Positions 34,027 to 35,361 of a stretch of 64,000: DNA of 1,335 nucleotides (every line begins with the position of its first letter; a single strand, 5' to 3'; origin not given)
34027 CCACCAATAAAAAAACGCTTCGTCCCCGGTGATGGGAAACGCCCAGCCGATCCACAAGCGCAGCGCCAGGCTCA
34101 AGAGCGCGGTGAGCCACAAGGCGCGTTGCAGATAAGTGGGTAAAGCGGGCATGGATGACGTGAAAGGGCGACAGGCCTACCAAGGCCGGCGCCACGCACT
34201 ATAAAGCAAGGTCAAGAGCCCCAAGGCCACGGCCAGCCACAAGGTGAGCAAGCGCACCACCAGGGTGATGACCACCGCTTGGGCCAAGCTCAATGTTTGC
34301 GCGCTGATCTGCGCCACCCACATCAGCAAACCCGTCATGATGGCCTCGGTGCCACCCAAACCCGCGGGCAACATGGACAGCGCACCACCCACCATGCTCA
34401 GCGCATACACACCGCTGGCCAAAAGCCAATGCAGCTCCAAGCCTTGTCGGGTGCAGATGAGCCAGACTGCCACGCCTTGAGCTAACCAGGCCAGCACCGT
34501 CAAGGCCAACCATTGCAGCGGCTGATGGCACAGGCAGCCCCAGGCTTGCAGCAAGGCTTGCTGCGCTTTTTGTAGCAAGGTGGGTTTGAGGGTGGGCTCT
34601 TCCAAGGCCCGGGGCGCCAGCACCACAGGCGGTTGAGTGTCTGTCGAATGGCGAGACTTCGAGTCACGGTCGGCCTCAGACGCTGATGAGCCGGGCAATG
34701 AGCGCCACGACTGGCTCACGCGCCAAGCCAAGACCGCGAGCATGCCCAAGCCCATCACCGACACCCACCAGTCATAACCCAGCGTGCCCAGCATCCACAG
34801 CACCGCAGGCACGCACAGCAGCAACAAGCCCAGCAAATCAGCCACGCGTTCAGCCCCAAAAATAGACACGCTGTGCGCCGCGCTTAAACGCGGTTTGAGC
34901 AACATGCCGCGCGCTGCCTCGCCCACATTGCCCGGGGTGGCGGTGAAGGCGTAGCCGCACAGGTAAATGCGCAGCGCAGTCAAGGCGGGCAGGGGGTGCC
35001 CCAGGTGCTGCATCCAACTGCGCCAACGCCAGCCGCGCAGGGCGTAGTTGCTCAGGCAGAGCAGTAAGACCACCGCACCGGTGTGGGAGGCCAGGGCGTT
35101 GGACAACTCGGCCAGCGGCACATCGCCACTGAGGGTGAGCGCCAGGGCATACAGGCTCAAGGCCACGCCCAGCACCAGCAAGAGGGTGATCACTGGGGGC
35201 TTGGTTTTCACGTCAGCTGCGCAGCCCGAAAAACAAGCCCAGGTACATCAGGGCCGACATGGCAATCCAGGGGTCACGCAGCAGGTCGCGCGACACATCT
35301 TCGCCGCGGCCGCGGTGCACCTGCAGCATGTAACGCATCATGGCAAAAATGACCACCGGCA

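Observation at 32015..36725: PAP2 / UbiA phosphoribosyltransferase / flippase-like / GT-C / HAD cluster: candidate polyprenyl-phospho-ribose glycosylation system lacking DprE1/E2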

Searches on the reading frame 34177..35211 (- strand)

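Call 4: search_protein_families(library=pfam, proteins=[window:34177-35211:-], max_evalue=0.01)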
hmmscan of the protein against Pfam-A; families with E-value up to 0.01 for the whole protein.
window:34177-35211:- (344 aa): 1 family
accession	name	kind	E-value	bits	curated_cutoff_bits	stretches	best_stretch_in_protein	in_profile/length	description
PF03706.18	LPG_synthase_TM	-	3.4e-35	122.4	33.4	1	13-331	2-302/302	Lysylphosphatidylglycerol synthase TM region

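Call 5: search_protein_families(library=ncbifam, proteins=[window:34177-35211:-], max_evalue=0.01)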
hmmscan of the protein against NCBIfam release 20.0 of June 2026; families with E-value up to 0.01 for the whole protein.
window:34177-35211:- (344 aa): 3 families
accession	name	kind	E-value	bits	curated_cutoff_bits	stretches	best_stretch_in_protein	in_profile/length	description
TIGR00374.1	TIGR00374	subfamily_domain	2.3e-11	43.7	43.2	1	236-338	217-313/323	flippase-like domain-containing protein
NF033480.1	bifunc_MprF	equivalog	6.5e-09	34.6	600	1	231-341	196-300/841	bifunctional lysylphosphatidylglycerol flippase/synthetase MprF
NF053789.1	GlcN_PG_flip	equivalog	2.7e-06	27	320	1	11-142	6-139/327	glucosaminyl phosphatidylglycerol flippase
